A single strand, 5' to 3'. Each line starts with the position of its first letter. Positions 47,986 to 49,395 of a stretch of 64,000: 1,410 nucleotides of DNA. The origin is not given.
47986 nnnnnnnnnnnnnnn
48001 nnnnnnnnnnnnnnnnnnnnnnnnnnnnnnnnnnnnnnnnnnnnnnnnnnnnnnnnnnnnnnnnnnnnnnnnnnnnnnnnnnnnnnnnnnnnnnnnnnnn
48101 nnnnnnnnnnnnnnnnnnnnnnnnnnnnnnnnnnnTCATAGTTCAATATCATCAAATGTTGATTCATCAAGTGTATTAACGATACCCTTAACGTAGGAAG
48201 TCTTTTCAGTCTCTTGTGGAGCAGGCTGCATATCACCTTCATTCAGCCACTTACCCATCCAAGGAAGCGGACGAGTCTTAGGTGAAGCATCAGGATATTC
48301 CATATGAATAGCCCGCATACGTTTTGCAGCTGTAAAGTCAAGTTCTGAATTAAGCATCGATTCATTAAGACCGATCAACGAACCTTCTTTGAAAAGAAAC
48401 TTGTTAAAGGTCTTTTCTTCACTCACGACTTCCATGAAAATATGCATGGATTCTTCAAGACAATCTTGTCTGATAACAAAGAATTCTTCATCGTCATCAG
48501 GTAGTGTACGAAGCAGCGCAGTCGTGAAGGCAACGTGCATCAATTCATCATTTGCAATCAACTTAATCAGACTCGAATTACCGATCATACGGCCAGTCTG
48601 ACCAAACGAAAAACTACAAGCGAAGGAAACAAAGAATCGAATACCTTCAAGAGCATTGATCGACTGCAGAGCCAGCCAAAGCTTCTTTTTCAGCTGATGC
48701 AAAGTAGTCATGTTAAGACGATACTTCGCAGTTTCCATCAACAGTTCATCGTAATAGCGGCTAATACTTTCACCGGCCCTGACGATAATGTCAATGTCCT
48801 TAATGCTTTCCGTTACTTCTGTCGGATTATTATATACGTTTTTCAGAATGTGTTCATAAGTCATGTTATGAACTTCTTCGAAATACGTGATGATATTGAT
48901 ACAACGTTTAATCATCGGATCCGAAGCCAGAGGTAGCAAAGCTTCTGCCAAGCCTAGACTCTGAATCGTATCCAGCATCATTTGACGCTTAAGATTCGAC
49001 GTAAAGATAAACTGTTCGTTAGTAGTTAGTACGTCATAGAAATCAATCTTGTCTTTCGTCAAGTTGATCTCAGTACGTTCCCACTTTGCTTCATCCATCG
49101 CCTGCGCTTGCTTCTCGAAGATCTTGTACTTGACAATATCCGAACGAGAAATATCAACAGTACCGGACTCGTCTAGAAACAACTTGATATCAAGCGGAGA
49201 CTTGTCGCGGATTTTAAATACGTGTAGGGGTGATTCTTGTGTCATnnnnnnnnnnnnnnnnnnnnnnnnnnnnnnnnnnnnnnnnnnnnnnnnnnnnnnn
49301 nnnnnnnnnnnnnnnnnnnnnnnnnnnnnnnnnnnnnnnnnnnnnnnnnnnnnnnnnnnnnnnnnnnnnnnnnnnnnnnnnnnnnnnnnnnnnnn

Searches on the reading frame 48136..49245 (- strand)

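Call 64: search_protein_families(library=phrogs, max_evalue=0.00001, proteins=[window:48136-49245:-])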
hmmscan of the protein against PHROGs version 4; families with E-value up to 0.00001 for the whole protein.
window:48136-49245:- (369 aa): 3 families
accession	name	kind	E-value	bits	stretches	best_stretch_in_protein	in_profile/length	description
phrog_86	-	DNA, RNA and nucleotide metabolism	1.8e-97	328.1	1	8-366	45-400/504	ribonucleoside diphosphate reductase small subunit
phrog_10582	-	DNA, RNA and nucleotide metabolism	1.1e-38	134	1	12-176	8-169/255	ribonucleotide reductase class Ia beta subunit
phrog_8368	-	DNA, RNA and nucleotide metabolism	1.5e-35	123.5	1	220-361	1-146/156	aerobic NDP reductase small subunit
